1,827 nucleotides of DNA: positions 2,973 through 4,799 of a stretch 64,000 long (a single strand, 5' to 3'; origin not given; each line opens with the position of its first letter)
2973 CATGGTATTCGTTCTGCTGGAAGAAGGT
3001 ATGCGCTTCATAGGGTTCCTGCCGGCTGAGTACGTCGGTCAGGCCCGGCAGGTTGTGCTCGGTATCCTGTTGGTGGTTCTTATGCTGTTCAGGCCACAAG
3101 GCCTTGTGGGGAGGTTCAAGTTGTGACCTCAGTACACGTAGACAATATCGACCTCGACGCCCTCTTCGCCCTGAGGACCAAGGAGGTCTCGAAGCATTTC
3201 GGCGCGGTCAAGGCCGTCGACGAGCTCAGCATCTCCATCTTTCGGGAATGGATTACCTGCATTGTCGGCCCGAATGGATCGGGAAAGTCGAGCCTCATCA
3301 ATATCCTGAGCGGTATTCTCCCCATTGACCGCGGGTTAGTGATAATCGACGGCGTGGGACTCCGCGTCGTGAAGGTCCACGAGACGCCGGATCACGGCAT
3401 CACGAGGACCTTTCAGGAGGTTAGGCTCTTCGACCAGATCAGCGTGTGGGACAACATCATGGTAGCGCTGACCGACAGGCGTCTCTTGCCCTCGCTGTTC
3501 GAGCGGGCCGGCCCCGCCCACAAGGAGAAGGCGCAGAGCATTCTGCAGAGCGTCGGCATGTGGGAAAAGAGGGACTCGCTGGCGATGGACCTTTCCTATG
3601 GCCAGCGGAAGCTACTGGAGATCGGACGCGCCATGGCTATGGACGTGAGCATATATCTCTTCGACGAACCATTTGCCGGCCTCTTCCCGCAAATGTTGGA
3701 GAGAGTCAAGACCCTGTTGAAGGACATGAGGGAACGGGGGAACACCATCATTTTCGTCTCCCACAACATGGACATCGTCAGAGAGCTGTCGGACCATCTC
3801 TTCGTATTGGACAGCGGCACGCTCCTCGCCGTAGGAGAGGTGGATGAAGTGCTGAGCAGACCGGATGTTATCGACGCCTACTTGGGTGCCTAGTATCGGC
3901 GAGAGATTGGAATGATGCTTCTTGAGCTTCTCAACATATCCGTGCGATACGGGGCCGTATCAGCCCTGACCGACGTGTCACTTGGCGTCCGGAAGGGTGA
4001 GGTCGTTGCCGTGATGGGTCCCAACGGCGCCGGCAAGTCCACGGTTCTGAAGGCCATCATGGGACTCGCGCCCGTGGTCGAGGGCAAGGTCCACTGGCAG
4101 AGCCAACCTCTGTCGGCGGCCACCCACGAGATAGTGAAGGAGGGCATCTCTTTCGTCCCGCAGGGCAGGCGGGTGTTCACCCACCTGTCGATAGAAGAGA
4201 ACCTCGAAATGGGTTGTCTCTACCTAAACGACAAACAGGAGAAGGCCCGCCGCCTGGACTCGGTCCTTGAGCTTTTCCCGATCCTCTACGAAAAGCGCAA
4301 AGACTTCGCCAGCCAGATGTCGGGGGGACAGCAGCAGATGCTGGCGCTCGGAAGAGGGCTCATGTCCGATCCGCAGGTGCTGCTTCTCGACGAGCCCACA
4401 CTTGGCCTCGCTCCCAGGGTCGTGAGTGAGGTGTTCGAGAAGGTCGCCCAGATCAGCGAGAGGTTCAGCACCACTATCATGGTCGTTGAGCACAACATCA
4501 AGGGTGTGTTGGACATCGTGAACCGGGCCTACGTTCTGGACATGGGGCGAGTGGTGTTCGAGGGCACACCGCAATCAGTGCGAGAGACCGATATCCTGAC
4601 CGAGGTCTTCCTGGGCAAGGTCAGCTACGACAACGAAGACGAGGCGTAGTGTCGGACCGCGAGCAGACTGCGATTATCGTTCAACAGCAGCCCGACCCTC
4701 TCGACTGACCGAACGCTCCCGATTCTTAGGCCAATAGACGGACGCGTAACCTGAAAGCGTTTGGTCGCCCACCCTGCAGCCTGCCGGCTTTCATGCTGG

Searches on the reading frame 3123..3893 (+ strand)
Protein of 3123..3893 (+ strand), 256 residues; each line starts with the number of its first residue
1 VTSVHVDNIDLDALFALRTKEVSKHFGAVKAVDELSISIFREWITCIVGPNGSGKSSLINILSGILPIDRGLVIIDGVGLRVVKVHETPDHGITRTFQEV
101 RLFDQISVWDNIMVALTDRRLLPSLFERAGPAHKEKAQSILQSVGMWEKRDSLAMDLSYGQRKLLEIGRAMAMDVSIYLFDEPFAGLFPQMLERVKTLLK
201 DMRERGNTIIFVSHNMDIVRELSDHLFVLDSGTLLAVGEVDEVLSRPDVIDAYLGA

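Call 29: search_protein_families(library=pfam, proteins=[window:3123-3893:+], max_evalue=0.0001)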
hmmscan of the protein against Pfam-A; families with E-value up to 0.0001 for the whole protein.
window:3123-3893:+ (256 aa): 5 families
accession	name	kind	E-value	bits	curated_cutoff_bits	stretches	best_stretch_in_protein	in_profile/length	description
PF00005.33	ABC_tran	-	2.8e-25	89.9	25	1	33-185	2-137/137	ABC transporter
PF13304.12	AAA_21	-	1.2e-14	55.6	27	2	156-217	237-301/304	AAA domain, putative AbiEii toxin, Type IV TA system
PF02463.25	SMC_N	-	4.1e-08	33.4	40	0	37-61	19-43/220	RecF/RecN/SMC N terminal domain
PF13175.12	AAA_15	-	2.3e-07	31.2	32.1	0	40-63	21-44/374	AAA ATPase domain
PF13476.12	AAA_23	-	4.1e-05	24.7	27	1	41-63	18-40/201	AAA domain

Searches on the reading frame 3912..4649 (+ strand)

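Call 29: search_protein_families(library=pfam, proteins=[window:3912-4649:+], max_evalue=0.0001)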
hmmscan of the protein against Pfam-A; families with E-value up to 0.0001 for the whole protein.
window:3912-4649:+ (245 aa): 3 families
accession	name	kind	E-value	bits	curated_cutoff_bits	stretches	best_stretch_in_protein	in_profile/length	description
PF00005.33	ABC_tran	-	4.8e-35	121.6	25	1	19-163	1-136/137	ABC transporter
PF13304.12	AAA_21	-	1.3e-10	42.3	27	0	32-53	2-23/304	AAA domain, putative AbiEii toxin, Type IV TA system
PF02463.25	SMC_N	-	2.7e-05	24.1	40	0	30-146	25-147/220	RecF/RecN/SMC N terminal domain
